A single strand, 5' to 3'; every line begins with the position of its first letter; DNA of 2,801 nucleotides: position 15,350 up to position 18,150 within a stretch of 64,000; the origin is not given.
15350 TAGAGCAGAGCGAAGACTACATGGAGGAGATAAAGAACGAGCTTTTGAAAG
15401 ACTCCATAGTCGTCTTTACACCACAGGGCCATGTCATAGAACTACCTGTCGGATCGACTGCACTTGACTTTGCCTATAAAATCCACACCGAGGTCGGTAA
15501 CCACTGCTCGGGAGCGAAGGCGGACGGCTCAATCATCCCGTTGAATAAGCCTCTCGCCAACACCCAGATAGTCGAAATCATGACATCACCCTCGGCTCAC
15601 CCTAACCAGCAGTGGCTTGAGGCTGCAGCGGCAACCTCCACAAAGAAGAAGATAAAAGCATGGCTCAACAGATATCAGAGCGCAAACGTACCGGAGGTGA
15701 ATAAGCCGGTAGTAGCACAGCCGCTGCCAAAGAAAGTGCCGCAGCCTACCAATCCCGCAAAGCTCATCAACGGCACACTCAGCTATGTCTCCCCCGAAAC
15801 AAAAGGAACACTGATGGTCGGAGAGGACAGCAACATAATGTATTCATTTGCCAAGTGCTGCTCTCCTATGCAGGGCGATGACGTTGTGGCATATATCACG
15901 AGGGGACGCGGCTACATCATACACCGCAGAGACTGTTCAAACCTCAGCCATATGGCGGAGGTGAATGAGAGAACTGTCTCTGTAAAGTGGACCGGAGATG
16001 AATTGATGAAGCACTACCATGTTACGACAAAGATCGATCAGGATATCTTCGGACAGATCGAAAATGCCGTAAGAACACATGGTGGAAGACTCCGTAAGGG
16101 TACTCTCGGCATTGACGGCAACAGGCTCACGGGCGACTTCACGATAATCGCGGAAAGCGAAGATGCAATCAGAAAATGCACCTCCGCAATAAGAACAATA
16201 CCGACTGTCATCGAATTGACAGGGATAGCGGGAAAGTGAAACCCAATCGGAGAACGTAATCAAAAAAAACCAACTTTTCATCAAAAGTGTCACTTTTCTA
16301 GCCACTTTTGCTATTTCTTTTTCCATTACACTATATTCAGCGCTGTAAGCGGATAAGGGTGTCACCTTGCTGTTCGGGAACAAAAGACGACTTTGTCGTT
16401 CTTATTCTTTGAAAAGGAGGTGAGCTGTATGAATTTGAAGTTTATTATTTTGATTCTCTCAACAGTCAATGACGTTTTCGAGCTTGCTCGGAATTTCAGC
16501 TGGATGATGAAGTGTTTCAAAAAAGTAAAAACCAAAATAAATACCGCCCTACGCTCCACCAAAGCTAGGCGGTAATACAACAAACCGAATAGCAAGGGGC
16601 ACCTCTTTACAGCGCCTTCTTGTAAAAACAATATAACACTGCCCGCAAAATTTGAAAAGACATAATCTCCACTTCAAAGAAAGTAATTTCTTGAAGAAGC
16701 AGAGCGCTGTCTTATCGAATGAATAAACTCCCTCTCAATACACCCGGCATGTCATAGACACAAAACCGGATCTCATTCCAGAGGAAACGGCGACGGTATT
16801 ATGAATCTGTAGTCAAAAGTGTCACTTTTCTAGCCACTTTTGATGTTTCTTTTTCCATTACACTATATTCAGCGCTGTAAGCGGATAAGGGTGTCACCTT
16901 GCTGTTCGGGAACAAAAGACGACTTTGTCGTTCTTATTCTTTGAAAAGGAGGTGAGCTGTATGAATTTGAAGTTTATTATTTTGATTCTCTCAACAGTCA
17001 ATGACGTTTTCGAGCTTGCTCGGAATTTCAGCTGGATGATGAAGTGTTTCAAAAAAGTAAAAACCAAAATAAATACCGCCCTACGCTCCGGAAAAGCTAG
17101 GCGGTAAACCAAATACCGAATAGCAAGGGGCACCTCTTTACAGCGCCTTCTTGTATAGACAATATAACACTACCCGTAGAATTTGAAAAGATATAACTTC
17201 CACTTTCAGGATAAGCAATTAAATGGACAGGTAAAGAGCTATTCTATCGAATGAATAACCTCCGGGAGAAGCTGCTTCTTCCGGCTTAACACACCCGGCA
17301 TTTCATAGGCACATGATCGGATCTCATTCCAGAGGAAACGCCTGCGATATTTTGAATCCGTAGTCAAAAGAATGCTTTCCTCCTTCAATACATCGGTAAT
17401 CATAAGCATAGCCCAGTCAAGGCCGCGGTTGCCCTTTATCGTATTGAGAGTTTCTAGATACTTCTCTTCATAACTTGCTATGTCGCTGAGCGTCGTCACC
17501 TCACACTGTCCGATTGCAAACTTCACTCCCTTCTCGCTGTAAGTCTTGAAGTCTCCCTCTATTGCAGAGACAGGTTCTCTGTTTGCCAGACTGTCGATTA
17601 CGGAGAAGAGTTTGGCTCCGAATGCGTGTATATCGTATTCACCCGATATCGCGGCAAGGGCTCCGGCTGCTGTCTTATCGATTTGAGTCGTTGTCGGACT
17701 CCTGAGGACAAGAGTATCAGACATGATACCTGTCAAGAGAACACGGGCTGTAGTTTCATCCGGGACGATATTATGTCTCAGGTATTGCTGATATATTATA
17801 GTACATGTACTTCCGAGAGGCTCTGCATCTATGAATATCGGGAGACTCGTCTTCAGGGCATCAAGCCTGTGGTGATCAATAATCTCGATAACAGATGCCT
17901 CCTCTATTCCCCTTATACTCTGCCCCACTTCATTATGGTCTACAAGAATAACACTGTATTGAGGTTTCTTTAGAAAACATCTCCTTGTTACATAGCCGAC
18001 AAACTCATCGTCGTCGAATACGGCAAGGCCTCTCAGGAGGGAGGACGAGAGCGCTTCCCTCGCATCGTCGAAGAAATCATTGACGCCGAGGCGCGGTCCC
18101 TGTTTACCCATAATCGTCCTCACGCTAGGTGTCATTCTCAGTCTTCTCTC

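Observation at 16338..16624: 48-aa very basic small ORF enclosed by a 5'/3' long-range RNA helix: a type I toxin (hok-like) mRNA layout, present in two copies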

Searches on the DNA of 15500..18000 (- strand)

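Call 3: search_rna_families(source=window, start=15500, end=18000, threshold=evalue, max_evalue=10, show_alignments=3)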
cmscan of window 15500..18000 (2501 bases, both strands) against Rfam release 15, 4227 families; matches with E-value up to 10: 3.
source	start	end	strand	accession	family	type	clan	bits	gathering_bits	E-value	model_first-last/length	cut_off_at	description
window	16368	16464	-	RF01212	sn2524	Gene; snRNA; snoRNA; CD-box;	-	21.5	44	3.2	1-109/109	no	Small nucleolar RNA sn2524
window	16900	16996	-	RF01212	sn2524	Gene; snRNA; snoRNA; CD-box;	-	21.5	44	3.2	1-109/109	no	Small nucleolar RNA sn2524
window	16958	16998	-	RF02350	psRNA6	Gene; sRNA;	-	12.8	60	1.3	1-333/333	no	Nitrosomonas sRNA psRNA6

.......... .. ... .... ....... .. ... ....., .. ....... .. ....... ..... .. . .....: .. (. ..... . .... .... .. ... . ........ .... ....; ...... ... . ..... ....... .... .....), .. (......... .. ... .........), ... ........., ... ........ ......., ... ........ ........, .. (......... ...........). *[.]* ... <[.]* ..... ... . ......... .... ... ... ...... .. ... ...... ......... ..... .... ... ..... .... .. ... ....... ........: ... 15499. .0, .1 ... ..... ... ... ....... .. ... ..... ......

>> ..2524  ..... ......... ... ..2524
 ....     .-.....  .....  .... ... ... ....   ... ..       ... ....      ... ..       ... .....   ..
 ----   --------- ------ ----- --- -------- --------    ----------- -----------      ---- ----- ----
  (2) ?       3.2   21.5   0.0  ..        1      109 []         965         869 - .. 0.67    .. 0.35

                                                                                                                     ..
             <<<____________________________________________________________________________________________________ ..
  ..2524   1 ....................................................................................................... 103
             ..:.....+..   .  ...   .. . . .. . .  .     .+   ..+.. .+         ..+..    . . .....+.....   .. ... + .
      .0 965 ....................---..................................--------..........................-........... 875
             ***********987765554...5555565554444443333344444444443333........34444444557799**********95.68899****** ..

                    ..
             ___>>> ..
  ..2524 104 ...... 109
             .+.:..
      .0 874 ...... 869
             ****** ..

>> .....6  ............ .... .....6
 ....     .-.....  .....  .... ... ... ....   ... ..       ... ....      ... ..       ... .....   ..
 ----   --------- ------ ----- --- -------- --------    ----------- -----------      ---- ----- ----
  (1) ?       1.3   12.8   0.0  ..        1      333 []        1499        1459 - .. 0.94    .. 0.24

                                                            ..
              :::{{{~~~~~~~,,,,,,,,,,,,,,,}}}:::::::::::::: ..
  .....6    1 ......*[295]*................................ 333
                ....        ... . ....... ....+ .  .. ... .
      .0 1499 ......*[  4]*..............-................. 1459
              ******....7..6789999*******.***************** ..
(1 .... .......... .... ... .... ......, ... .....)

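Call 90: build_rna_model(alignment_id=A5)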
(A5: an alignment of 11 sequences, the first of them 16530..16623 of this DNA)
Model R1 built from alignment A5 (11 sequences, 101 columns); structure: RNAalifold consensus.
model positions 95; base pairs 14; branch points 1; effective number of sequences 1.58; information 0.601 bits per position. Calibrated on 0.2 Mb of random sequence (short: E-values are rough).
structure used (alignment columns):
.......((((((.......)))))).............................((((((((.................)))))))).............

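Call 91: search_with_rna_model(model_id=R1, sources=[window, L001, L002, L003, L004, L005, L006, L007, L008, L009, L010, L011, L012, L013, L014, L015, L016, L017, L018, L019, L020, L021, L022, L023, L024, L025, L026, L027, L028, L029, L030, L031, L032, L033, L034, L035, L036, L038, L039, L040, L041, L042, L043, L044, L045, L046, L047, L048, L049, L050, L051, L052, L053, L054, L055, L056], max_evalue=1)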
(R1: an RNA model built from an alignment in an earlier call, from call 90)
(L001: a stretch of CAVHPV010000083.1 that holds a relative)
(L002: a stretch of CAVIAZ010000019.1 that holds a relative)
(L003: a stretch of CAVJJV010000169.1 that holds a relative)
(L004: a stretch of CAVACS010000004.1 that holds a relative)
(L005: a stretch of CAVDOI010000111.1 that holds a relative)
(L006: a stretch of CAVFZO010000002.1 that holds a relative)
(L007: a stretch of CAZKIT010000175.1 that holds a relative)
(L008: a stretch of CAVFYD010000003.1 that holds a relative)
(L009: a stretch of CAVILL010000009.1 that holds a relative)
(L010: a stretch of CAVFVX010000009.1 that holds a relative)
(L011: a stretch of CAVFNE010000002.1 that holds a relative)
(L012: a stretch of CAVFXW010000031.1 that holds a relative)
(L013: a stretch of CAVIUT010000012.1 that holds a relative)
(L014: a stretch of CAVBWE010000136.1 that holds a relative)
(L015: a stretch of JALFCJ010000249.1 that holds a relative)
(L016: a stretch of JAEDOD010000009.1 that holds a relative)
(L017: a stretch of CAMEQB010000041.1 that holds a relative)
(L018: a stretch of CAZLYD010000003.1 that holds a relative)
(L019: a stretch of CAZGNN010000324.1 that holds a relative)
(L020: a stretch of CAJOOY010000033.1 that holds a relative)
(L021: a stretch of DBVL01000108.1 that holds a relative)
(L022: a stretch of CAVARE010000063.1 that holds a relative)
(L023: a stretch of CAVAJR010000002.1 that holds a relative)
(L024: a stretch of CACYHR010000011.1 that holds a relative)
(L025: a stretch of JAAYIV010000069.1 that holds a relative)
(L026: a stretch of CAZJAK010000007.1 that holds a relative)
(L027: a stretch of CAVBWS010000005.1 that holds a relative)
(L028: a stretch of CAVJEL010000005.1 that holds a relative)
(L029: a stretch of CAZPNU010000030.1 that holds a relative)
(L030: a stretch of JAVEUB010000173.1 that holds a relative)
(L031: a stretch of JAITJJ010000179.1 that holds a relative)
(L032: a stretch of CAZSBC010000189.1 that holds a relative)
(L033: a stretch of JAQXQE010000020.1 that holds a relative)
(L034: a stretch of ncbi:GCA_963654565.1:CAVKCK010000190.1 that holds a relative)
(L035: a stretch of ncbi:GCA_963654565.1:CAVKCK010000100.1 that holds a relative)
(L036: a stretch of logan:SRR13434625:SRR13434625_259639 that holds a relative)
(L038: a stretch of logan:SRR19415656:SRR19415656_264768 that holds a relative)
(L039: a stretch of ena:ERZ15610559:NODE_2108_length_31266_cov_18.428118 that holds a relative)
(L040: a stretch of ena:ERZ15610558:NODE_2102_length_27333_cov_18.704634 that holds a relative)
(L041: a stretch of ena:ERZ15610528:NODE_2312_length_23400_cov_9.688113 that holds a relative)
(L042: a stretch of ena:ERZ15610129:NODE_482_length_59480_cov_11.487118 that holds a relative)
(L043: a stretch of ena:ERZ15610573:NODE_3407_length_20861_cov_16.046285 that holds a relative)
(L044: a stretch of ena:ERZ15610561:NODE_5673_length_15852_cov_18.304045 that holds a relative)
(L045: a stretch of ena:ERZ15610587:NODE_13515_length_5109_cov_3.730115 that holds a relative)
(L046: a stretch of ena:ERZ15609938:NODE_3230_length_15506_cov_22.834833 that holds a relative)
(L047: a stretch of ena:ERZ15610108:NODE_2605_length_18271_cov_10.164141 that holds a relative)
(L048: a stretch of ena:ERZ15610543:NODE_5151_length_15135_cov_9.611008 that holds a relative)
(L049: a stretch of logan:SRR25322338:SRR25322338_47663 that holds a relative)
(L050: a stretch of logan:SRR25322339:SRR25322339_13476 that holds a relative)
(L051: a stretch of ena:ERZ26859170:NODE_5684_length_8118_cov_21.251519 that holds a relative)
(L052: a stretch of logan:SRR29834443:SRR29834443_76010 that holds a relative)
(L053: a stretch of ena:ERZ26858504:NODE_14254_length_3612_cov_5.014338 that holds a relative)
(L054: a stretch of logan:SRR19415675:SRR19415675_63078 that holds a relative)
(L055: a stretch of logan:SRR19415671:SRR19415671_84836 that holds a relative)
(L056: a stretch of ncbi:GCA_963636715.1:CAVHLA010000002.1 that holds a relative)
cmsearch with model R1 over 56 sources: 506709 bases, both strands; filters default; matches with E-value up to 1: 27.
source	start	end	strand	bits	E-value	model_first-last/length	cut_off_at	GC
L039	4948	5042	+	111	3.8e-25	1-95/95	no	0.48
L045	2779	2873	+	110.3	5.7e-25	1-95/95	no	0.47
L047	4682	4776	+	110.3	5.7e-25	1-95/95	no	0.47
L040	4938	5032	+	109.8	7.5e-25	1-95/95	no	0.49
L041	4948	5042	+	109.8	7.5e-25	1-95/95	no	0.49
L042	4682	4776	+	109.8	7.5e-25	1-95/95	no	0.49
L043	4938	5032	+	109.8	7.5e-25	1-95/95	no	0.49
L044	4947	5041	+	109.8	7.5e-25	1-95/95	no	0.49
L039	4682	4776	+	108.2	2e-24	1-95/95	no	0.49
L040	4672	4766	+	107.5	3e-24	1-95/95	no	0.48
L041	4682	4776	+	107.5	3e-24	1-95/95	no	0.48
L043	4672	4766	+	107.5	3e-24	1-95/95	no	0.48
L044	4681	4775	+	107.5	3e-24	1-95/95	no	0.48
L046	4682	4776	+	107.5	3e-24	1-95/95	no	0.48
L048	4672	4766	+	107.5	3e-24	1-95/95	no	0.48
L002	5048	5140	+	100.4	2e-22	1-95/95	no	0.48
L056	5853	5946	-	94.7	5.7e-21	1-95/95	no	0.48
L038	2298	2397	+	94.1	8.2e-21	1-95/95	no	0.44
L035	2593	2685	-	93.6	1.1e-20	1-95/95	no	0.48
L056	6315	6407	-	87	5.4e-19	1-95/95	no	0.48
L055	5845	5939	-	81.5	1.4e-17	1-95/95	no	0.44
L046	4948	4986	+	43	1e-07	1-39/95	3'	0.56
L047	4948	4986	+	43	1e-07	1-39/95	3'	0.56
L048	4938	4976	+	43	1e-07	1-39/95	3'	0.56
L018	6571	6670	+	18.2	0.23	1-95/95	no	0.35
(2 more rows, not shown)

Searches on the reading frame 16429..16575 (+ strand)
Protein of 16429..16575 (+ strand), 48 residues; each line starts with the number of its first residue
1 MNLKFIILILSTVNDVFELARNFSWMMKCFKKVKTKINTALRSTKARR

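Call 8: search_protein_families(library=pfam, proteins=[window:16429-16572:+], max_evalue=1)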
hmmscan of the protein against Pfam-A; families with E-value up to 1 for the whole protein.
seq(48 aa): 0 families

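Call 9: find_homologous_proteins(query=window:16429-16572:+, max_evalue=10)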
Query seq(48 aa): no candidate shares three 5-residue words with the query. No homologue found.

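Call 12: find_encoding_contigs(protein=window:16429-16575:+, flank=3000)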
Protein window:16429-16575:+ (48 aa): no gene with exactly this product is on record in the collection.

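Call 14: find_related_loci(query=window:16429-16572:+, collection=genome_contigs, flank=4000)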
Query seq(48 aa) (48 aa) in genome_contigs; peptide patterns used: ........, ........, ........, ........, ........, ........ (x = any residue, [..] = any of these).
600 stretches matched a pattern, but none encodes a relative of the query by tblastn (E <= 1e-3).

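Call 16: find_related_loci(query=window:16429-16572:+, collection=metagenome_contigs, flank=4000)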
Query seq(48 aa) (48 aa) in metagenome_contigs; peptide patterns used: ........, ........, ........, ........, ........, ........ (x = any residue, [..] = any of these).
600 stretches matched a pattern, but none encodes a relative of the query by tblastn (E <= 1e-3).

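Call 38: search_protein_representatives(protein=window:16429-16572:+)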
Query: 48 residues. Proteins with E-value up to 0.001 (for the whole library): 1; up to 1e-10: 0; up to 1e-30: 0. The best 1 are listed.
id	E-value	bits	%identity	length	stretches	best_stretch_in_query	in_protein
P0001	1.2e-05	40.2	32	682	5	16-47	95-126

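Call 56: search_protein_families(library=ncbifam, proteins=[window:16429-16572:+], max_evalue=1)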
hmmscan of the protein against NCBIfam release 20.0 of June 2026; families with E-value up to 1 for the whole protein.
seq(48 aa): 0 families

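Call 57: search_protein_families(library=pfam, proteins=[P0001], max_evalue=1)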
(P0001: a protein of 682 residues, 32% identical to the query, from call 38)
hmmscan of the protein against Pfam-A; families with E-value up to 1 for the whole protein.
P0001 (682 aa): 11 families
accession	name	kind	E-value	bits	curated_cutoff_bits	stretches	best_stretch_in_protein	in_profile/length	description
PF19480.5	DUF6016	-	4.7e-14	53.5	27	0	224-265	68-109/141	Domain of unknown function (DUF6016)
PF08253.16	Leader_Erm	-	6.4e-10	38.6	21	0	19-27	9-17/19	Erm Leader peptide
PF15277.12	Sec3-PIP2_bind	-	1.2e-09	38.5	25.3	0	160-193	23-54/87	Exocyst complex component SEC3 N-terminal PIP2 binding PH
PF24578.1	CSPP1_C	-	4.4e-08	33.1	27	0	324-339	1-16/55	Centrosome and spindle pole-associated protein 1, C-terminal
PF22294.1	DUF6966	-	1.5e-07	31.8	27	0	155-183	2-30/53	Domain of unknown function (DUF6966)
PF00540.23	Gag_p17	-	1.6e-07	31.8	20.8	0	324-350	8-34/140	gag gene protein p17 (matrix protein)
PF21237.2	Pus10_N_euk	-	6.5e-05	23.2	26.5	0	273-325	83-133/175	Eukaryotic Pus10, N-terminal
PF06771.16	Desmo_N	-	0.0031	18.2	25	0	590-628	17-55/97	Viral Desmoplakin N-terminus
PF11365.13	SOGA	-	0.0039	18.6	31.1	0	313-347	19-53/94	Protein SOGA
PF20212.3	DUF6572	-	0.0078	16.9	27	0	447-493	59-105/106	Family of unknown function (DUF6572)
PF01722.23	BolA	-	0.011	16.4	25.7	0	237-249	58-70/76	BolA-like protein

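Call 79: predict_structure(protein=window:16429-16572:+)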
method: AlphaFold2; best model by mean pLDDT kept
length: 48 residues; sequences in the alignment: 1
mean_pLDDT: 91.5   pTM: 0.46
mean pLDDT of the five models: 91.5, 89.2, 88.2, 85.7, 82.8
residues with pLDDT >= 90: 41; 70-90: 5; 50-70: 2; < 50: 0
segments of 3 or more residues with pLDDT < 50: none
pLDDT, mean of each block of 10 residues (from residue 1): 88 94 94 95 85
secondary structure, 60 per line:
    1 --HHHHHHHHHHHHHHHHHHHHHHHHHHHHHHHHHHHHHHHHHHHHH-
elements in order: H3-47
